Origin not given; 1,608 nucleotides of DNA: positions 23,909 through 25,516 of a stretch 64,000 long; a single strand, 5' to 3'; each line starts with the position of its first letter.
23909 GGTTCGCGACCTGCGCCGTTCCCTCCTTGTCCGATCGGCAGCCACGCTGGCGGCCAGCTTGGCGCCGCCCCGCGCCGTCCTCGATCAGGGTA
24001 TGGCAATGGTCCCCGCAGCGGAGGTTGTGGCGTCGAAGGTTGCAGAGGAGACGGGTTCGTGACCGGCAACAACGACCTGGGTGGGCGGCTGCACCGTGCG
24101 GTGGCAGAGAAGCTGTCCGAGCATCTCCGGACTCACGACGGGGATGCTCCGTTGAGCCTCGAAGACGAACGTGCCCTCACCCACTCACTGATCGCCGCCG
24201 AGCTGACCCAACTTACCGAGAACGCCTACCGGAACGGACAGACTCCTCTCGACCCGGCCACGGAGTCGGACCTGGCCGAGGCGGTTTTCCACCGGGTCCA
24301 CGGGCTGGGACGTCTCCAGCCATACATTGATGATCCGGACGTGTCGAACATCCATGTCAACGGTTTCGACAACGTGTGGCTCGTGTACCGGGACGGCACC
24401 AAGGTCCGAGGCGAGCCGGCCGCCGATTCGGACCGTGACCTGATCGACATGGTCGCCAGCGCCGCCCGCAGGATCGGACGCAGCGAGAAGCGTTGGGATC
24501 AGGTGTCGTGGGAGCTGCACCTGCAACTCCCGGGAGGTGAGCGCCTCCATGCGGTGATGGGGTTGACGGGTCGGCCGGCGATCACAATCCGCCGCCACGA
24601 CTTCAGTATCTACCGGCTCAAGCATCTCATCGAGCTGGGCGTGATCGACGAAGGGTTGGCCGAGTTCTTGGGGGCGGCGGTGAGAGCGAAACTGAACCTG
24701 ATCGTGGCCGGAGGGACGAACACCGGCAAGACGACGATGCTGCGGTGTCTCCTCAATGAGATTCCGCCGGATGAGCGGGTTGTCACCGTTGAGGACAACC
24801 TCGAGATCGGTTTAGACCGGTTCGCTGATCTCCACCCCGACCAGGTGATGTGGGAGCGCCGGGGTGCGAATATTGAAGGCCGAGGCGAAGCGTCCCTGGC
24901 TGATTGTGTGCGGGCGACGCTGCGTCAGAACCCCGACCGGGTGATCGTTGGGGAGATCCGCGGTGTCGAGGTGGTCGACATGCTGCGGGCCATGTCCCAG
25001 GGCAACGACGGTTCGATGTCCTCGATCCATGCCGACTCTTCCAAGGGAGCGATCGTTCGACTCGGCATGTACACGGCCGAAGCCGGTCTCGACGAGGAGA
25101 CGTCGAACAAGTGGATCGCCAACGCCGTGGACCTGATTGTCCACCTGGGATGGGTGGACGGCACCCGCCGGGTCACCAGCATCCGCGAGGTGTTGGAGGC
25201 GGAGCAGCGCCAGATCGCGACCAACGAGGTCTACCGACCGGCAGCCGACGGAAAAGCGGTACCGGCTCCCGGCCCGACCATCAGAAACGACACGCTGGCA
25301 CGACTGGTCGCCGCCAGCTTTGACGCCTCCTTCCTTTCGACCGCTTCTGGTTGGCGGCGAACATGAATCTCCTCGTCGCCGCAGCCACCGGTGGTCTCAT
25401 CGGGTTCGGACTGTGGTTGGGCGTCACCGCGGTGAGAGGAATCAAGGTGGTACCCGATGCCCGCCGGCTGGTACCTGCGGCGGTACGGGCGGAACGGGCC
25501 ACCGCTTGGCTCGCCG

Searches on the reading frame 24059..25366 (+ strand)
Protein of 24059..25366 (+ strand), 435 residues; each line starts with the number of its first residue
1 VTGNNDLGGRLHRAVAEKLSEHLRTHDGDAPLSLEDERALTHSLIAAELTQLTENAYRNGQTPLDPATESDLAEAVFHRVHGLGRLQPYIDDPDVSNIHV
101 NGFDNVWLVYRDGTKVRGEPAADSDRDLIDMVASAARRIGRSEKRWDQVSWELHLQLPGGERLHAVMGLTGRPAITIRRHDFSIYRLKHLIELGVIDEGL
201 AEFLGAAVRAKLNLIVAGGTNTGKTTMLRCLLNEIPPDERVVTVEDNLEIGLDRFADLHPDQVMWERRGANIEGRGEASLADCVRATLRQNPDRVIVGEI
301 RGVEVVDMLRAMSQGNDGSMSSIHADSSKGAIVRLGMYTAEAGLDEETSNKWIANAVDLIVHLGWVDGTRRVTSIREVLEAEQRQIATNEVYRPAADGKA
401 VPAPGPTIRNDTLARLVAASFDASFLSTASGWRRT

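Call 12: search_protein_families(library=pfam, proteins=[window:24059-25366:+], max_evalue=0.01)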
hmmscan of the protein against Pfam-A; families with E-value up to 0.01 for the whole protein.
window:24059-25366:+ (435 aa): 2 families
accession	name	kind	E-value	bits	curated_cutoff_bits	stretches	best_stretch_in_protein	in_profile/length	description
PF00437.27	T2SSE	-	8.4e-37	127.1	24.9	1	172-361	104-273/370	Type II/IV secretion system protein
PF13191.12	AAA_16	-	0.0099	16.8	32.6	0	200-248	12-61/167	AAA ATPase domain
